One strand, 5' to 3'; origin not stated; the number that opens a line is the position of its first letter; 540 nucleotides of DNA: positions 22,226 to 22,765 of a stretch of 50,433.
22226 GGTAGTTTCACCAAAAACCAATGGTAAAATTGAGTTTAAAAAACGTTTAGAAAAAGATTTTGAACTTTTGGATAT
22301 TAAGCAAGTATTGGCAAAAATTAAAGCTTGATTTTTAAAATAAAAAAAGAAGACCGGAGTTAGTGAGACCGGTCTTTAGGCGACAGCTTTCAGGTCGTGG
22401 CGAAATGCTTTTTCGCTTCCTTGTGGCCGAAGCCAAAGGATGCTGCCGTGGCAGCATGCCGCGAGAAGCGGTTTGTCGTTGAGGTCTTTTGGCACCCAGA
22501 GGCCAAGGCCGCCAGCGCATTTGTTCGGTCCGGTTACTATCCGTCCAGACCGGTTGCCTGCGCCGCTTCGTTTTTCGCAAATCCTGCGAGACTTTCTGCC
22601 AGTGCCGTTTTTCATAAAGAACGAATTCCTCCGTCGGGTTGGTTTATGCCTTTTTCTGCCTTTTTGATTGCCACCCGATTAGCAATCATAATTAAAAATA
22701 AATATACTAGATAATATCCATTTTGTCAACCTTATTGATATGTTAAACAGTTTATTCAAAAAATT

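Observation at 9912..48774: Nine or more GC-rich, SD-bearing, self-contained cassettes inserted between SD-less AT-rich housekeeping genes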

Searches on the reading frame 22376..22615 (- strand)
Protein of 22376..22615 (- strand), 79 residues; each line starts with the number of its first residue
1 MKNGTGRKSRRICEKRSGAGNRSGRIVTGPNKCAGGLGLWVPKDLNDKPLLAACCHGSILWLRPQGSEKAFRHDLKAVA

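Call 17: search_protein_families(library=pfam, max_evalue=1, proteins=[window:22376-22615:-])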
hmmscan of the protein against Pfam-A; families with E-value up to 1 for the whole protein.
window:22376-22615:- (79 aa): 0 families

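Call 18: search_protein_families(library=phrogs, max_evalue=1, proteins=[window:22376-22615:-])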
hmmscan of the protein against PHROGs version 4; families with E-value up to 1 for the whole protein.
window:22376-22615:- (79 aa): 0 families

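Call 43: search_protein_families(library=padloc, max_evalue=1, proteins=[window:22376-22615:-])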
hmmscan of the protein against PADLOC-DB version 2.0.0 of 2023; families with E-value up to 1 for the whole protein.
window:22376-22615:- (79 aa): 0 families

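Call 44: search_protein_families(library=ncbifam, max_evalue=1, proteins=[window:22376-22615:-])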
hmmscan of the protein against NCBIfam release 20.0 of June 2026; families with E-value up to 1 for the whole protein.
window:22376-22615:- (79 aa): 0 families

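Call 90: list_cluster_members(proteins=[window:22376-22615:-, window:32196-32294:-, window:36302-36466:+, window:39356-39568:+, window:39565-39735:+, window:41279-41587:+, window:43163-43720:-, window:43910-44341:-, window:48353-48706:-, window:48130-48351:-])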
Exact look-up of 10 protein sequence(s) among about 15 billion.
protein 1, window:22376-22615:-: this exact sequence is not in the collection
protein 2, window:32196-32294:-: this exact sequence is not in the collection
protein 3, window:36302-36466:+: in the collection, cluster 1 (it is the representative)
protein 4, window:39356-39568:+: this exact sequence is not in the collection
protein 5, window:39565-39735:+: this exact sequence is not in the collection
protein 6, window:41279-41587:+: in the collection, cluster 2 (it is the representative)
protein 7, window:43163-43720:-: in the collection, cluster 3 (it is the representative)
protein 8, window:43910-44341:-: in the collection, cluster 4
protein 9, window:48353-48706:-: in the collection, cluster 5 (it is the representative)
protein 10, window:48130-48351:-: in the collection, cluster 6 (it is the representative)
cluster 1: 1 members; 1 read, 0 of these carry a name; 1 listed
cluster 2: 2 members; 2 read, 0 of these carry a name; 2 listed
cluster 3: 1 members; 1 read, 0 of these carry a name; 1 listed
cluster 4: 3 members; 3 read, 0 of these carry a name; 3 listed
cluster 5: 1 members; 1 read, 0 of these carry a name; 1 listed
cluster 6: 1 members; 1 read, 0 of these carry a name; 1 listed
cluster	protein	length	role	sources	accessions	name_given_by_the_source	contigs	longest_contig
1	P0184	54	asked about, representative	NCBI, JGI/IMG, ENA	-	-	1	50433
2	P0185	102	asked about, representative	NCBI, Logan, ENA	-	-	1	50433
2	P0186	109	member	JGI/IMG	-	-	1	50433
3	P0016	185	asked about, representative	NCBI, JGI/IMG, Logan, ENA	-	-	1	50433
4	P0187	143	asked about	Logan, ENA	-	-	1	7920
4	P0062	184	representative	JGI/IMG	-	-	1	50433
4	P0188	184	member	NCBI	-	-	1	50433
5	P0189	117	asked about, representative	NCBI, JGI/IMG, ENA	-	-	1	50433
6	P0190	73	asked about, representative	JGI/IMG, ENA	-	-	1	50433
